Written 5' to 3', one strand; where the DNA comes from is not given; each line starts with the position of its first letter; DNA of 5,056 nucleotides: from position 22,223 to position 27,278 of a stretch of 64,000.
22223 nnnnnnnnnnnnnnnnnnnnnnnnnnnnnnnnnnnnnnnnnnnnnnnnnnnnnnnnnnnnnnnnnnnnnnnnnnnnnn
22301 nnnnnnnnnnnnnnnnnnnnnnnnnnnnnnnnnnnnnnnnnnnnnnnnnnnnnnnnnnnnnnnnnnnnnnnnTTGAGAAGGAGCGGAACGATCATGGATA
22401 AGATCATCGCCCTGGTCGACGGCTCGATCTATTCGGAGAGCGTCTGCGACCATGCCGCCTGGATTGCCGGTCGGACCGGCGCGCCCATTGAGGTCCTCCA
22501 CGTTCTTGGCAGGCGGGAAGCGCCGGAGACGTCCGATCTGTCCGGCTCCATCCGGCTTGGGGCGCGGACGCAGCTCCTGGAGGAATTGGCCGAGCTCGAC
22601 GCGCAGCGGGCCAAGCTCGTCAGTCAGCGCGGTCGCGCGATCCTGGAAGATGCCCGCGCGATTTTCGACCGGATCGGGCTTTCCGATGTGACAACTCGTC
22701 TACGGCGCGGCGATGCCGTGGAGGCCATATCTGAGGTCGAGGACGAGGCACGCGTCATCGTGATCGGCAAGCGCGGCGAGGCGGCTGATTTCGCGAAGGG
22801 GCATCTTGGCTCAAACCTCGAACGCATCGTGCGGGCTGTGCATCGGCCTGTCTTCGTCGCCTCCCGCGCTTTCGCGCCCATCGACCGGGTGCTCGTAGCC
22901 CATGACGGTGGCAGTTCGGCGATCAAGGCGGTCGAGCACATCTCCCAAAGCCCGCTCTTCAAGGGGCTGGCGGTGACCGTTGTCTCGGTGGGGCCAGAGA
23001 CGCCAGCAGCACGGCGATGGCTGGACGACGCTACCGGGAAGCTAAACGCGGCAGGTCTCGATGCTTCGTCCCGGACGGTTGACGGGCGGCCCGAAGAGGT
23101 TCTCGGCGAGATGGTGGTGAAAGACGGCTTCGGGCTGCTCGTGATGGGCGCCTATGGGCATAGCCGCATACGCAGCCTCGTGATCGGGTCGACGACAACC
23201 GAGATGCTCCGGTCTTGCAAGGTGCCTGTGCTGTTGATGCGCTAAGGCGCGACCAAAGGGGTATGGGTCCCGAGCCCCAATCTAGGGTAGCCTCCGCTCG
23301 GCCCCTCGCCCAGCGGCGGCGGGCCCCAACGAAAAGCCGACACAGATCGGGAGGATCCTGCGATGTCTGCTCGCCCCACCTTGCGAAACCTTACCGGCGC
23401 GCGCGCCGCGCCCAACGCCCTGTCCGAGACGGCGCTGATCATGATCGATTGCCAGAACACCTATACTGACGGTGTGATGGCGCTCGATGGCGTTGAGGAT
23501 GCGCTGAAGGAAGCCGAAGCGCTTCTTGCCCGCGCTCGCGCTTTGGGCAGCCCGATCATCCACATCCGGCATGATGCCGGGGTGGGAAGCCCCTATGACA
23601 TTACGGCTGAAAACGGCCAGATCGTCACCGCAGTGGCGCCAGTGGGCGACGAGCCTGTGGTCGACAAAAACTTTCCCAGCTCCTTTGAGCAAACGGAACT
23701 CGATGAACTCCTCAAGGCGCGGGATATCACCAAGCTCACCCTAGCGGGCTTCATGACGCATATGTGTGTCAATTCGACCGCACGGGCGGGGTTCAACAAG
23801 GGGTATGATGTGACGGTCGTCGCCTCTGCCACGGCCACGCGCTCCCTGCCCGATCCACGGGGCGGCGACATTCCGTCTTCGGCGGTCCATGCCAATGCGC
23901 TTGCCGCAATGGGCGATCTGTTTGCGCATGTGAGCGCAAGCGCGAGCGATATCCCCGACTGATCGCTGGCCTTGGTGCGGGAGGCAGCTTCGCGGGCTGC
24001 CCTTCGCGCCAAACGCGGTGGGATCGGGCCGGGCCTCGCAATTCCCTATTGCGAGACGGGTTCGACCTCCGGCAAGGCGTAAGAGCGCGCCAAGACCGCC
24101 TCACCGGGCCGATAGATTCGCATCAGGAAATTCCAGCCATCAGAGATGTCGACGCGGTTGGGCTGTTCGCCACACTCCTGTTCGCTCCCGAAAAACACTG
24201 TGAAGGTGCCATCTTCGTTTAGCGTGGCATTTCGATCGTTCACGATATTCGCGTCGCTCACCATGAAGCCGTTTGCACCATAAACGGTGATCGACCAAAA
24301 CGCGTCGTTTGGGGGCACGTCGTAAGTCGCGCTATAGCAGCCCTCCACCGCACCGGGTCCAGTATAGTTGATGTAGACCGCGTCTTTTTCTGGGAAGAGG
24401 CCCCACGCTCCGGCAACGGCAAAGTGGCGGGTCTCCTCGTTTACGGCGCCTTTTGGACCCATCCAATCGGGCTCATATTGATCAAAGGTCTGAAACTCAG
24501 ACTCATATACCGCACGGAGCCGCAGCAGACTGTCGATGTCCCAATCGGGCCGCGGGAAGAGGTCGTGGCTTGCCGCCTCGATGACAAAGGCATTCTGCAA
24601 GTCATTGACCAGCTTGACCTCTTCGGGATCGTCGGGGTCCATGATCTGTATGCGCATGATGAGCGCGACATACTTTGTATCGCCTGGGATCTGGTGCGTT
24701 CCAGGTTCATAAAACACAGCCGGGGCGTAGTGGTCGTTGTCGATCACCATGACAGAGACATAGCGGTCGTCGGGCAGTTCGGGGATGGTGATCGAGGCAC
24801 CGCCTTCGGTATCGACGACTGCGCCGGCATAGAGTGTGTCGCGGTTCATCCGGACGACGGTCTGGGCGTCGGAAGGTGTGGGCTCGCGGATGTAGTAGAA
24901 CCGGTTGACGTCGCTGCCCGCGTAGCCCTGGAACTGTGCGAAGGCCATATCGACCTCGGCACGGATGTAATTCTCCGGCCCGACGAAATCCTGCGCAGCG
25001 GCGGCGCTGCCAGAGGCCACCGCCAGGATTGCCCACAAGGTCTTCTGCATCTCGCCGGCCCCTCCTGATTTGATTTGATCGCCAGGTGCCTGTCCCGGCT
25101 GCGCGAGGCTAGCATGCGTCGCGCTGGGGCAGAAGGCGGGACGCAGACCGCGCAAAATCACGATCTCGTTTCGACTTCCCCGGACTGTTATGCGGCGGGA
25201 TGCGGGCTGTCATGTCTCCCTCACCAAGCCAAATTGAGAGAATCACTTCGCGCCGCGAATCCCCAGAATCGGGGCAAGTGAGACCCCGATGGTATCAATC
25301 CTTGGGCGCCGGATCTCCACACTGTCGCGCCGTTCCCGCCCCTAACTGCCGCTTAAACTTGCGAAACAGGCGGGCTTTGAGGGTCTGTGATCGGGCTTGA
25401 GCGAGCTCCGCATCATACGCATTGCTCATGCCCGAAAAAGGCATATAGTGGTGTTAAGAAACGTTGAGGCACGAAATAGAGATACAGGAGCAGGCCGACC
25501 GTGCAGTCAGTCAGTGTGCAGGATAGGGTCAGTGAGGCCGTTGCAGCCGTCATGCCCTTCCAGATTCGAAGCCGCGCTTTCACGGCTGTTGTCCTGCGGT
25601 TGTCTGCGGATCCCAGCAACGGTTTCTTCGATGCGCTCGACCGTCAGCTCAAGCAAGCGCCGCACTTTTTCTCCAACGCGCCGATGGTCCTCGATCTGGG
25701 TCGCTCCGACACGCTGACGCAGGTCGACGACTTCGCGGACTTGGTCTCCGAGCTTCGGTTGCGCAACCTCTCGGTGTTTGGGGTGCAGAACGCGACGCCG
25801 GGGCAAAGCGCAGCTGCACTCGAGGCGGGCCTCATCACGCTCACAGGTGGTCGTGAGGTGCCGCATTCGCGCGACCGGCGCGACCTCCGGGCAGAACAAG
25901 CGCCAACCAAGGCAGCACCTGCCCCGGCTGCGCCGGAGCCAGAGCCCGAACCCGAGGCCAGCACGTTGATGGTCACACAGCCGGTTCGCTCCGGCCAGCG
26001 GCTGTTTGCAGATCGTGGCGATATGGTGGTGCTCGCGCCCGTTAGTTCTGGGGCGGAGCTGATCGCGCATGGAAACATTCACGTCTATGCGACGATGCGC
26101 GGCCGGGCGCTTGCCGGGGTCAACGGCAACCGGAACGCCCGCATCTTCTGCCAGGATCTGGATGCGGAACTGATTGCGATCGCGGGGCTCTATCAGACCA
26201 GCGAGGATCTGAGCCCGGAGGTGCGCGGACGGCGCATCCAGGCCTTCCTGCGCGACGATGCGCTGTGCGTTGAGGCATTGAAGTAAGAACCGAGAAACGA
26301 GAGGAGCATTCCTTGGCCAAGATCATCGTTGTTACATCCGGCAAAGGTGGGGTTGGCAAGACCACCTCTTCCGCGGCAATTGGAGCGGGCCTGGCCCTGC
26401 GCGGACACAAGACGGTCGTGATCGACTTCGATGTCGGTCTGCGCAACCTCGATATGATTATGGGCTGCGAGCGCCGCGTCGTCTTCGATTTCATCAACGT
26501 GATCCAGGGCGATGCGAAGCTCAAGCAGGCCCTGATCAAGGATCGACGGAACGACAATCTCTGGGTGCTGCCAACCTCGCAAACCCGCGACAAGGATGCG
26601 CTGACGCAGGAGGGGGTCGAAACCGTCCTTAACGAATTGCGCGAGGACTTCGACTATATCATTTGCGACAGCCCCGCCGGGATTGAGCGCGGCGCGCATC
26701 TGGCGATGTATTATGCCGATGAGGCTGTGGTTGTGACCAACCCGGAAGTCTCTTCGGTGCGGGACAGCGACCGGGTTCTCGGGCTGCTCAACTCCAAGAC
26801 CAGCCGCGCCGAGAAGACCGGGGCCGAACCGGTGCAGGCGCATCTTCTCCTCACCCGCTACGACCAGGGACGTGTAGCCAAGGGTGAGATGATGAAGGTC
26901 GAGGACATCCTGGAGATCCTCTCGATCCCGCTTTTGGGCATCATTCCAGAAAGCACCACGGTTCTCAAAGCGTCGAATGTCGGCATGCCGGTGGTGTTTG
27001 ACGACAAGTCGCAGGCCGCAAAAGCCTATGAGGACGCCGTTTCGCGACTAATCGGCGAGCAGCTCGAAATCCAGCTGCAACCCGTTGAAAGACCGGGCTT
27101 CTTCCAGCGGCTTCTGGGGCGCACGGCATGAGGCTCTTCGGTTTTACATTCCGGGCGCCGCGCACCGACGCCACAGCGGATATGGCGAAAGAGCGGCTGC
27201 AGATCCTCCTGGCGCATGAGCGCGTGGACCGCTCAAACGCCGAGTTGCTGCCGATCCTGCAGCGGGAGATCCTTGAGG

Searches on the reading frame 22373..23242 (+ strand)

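Call 38: search_protein_families(library=pfam, proteins=[window:22373-23242:+], max_evalue=0.001)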
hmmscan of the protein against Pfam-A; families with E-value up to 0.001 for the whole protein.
window:22373-23242:+ (290 aa): 1 family
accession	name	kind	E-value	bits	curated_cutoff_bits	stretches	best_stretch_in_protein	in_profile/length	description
PF00582.32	Usp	-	1.1e-30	107.4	24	2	9-162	3-139/141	Universal stress protein family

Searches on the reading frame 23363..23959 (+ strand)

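Call 38: search_protein_families(library=pfam, proteins=[window:23363-23959:+], max_evalue=0.001)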
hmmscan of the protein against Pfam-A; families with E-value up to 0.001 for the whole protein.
window:23363-23959:+ (199 aa): 1 family
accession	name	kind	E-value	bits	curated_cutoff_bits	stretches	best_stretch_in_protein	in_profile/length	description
PF00857.26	Isochorismatase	-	1.8e-36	126.3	27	1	23-194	1-174/175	Isochorismatase domain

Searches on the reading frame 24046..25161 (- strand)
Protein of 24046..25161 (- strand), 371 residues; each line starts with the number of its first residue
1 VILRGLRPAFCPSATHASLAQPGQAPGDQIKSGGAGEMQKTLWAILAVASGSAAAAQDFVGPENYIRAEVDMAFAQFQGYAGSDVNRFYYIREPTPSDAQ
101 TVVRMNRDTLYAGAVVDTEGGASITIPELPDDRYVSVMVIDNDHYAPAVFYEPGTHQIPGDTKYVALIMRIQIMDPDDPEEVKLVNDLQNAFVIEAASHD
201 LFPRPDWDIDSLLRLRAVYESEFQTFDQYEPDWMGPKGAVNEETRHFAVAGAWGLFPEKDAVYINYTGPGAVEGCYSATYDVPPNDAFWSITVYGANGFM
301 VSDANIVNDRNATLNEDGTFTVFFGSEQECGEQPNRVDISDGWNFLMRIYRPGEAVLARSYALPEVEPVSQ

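Call 3: search_protein_families(library=pfam, proteins=[window:24046-25161:-], max_evalue=0.01)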
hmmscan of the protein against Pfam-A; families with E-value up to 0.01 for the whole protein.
window:24046-25161:- (371 aa): 2 families
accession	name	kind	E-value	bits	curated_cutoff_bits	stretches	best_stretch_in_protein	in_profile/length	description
PF06863.17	DUF1254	-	1.2e-11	45.4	22.2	1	85-141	1-57/133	Protein of unknown function (DUF1254)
PF06742.16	DUF1214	-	2.4e-11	44.6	25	1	281-353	29-111/112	Protein of unknown function (DUF1214)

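Call 4: search_protein_families(library=ncbifam, proteins=[window:24046-25161:-], max_evalue=0.01)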
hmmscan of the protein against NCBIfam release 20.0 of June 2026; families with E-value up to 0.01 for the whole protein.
window:24046-25161:- (371 aa): 0 families

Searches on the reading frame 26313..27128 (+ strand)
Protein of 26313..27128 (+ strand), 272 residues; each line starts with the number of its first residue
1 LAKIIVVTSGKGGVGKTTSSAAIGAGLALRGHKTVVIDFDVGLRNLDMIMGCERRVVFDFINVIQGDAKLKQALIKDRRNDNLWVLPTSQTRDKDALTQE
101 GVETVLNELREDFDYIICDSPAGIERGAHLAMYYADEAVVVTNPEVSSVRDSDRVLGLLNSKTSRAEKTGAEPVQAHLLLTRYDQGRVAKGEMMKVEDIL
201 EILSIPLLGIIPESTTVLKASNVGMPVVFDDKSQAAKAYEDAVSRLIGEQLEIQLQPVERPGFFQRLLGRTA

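Call 58: find_homologous_proteins(query=window:26313-27128:+, max_evalue=1e-60)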
Query window:26313-27128:+ (272 aa): 7997 proteins with E <= 1e-60 among 8000 candidates; the best 120 are listed.
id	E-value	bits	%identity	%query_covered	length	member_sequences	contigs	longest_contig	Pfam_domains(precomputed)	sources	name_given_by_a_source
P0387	1.8e-171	586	100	100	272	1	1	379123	PF00142.25,PF10609.16,PF01656.30,PF13614.13,PF09140.18,PF06564.19,PF02374.22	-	-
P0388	1.6e-158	544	65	96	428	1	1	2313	PF00142.25,PF10609.16,PF01656.30,PF13614.13,PF09140.18,PF06564.19,PF02374.22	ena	-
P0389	4.9e-157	539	91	100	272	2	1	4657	PF10609.16,PF01656.30,PF13614.13,PF09140.18,PF06564.19,PF02374.22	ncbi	-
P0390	1.4e-156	537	91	100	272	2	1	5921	PF10609.16,PF01656.30,PF13614.13,PF09140.18,PF06564.19,PF02374.22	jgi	jgi:septum site-determining protein MinD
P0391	2.6e-150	517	65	84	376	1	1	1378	PF00142.25,PF10609.16,PF01656.30,PF13614.13,PF09140.18,PF06564.19,PF02374.22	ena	-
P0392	3.0e-148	510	86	100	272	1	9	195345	PF10609.16,PF01656.30,PF13614.13,PF09140.18,PF06564.19,PF02374.22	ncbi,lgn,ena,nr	ncbi:MAG: septum site-determining protein MinD [Rhodobacteraceae bacterium]|nr:septum site-determini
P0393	7.1e-145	499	85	100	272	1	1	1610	PF00142.25,PF10609.16,PF01656.30,PF13614.13,PF09140.18,PF06564.19,PF02374.22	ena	-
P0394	1.8e-144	498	84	100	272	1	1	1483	PF10609.16,PF01656.30,PF13614.13,PF09140.18,PF06564.19,PF02374.22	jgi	jgi:septum site-determining protein MinD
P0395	2.3e-144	497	85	100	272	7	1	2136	PF10609.16,PF01656.30,PF13614.13,PF09140.18,PF06564.19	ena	-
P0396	2.9e-144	497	86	100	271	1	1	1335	PF10609.16,PF01656.30,PF13614.13,PF09140.18,PF06564.19,PF02374.22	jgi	jgi:septum site-determining protein MinD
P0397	3.0e-144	497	85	100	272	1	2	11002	PF10609.16,PF01656.30,PF13614.13,PF09140.18,PF06564.19,PF02374.22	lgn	-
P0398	3.8e-144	496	88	100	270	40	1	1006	PF00142.25,PF10609.16,PF01656.30,PF13614.13,PF09140.18,PF06564.19,PF02374.22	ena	-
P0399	5.0e-144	496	86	100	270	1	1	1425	PF10609.16,PF01656.30,PF13614.13,PF09140.18,PF06564.19,PF02374.22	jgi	jgi:septum site-determining protein MinD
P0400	5.3e-144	496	85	100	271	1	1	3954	PF10609.16,PF01656.30,PF13614.13,PF09140.18,PF06564.19,PF02374.22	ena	-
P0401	5.4e-144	496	86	100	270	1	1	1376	PF10609.16,PF01656.30,PF13614.13,PF09140.18,PF06564.19,PF02374.22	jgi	jgi:septum site-determining protein MinD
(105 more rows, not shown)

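Call 60: find_encoding_contigs(protein=P0390, flank=8000, max_places=2)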
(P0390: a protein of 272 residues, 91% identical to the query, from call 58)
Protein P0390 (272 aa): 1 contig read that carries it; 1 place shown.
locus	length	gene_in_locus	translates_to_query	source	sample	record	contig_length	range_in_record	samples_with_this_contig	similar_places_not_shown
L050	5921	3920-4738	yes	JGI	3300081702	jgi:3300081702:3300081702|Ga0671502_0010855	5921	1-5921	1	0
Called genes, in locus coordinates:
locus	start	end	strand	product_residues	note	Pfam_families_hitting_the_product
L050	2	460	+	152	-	?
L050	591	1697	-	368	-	PF00805:Pentapeptide, PF13599:Pentapeptide_4 (faint), PF13576:Pentapeptide_3 (faint), PF00805:Pentapeptide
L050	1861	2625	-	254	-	PF00015:MCPsignal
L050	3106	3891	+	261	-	PF05209:MinC_N, PF03775:MinC_C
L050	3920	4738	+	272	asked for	PF01656:CbiA, PF02374:ArsA_ATPase, PF06564:CBP_BcsQ (faint), PF09140:MipZ, PF10609:ParA, PF13614:AAA_31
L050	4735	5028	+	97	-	PF03776:MinE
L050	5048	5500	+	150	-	PF00383:dCMP_cyt_deam_1, PF14437:MafB19-deam, PF14439:Bd3614-deam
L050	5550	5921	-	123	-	?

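Call 61: find_encoding_contigs(protein=P0389, flank=8000, max_places=2)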
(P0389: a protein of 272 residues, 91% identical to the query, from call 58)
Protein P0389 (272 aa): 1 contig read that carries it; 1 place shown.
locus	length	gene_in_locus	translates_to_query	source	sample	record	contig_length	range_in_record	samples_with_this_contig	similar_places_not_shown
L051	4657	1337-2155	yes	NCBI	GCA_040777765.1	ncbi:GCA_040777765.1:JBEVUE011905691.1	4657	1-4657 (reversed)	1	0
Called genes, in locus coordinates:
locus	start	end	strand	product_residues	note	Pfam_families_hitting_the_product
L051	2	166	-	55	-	?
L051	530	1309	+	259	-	PF05209:MinC_N, PF03775:MinC_C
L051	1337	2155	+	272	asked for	PF01656:CbiA, PF02374:ArsA_ATPase, PF06564:CBP_BcsQ (weak), PF09140:MipZ, PF10609:ParA, PF13614:AAA_31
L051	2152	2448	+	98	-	PF03776:MinE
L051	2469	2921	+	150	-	PF14437:MafB19-deam, PF00383:dCMP_cyt_deam_1, PF14439:Bd3614-deam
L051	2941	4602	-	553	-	PF00732:GMC_oxred_N, PF00890:FAD_binding_2 (faint), PF05199:GMC_oxred_C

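Call 62: find_encoding_contigs(protein=P0392, flank=10000, max_places=2)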
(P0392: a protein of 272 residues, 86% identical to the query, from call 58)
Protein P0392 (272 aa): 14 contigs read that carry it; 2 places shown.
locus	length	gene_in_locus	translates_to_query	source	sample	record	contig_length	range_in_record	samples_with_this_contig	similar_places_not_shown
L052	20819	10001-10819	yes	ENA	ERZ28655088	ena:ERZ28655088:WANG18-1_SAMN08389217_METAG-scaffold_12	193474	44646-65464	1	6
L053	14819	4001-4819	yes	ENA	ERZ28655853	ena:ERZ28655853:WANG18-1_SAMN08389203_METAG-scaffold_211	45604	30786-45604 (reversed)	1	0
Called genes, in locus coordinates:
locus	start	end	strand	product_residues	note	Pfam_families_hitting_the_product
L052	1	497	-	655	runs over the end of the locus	PF04984:Phage_sheath_1, PF17482:Phage_sheath_1C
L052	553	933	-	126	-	-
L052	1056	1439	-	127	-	-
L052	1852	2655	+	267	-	PF00196:GerE, PF04545:Sigma70_r4 (weak), PF08281:Sigma70_r4_2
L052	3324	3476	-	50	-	-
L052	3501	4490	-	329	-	PF00486:Trans_reg_C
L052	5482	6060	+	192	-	PF12225:DUF5981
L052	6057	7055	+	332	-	PF02219:MTHFR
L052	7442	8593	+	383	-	PF12385:Peptidase_C70, PF13529:Peptidase_C39_2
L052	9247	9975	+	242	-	PF05209:MinC_N, PF03775:MinC_C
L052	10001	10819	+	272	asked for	PF01656:CbiA, PF02374:ArsA_ATPase (weak), PF06564:CBP_BcsQ (weak), PF09140:MipZ, PF10609:ParA, PF13614:AAA_31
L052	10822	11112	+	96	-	PF03776:MinE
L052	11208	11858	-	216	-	PF00174:Oxidored_molyb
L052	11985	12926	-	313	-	PF00491:Arginase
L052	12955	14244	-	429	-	PF13187:Fer4_9 (faint), PF12837:Fer4_6 (faint), PF12838:Fer4_7, PF13183:Fer4_8, PF13237:Fer4_10 (weak), PF13484:Fer4_16 (weak), PF13534:Fer4_17, PF02754:CCG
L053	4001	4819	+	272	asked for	PF01656:CbiA, PF02374:ArsA_ATPase (weak), PF06564:CBP_BcsQ (weak), PF09140:MipZ, PF10609:ParA, PF13614:AAA_31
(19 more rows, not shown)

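Call 69: search_protein_families(library=pfam, proteins=[L050:5550-5921:-], max_evalue=0.01)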
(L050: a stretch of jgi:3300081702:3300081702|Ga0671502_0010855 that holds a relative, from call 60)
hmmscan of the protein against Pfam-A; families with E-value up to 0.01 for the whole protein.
L050:5550-5921:- (123 aa): 0 families
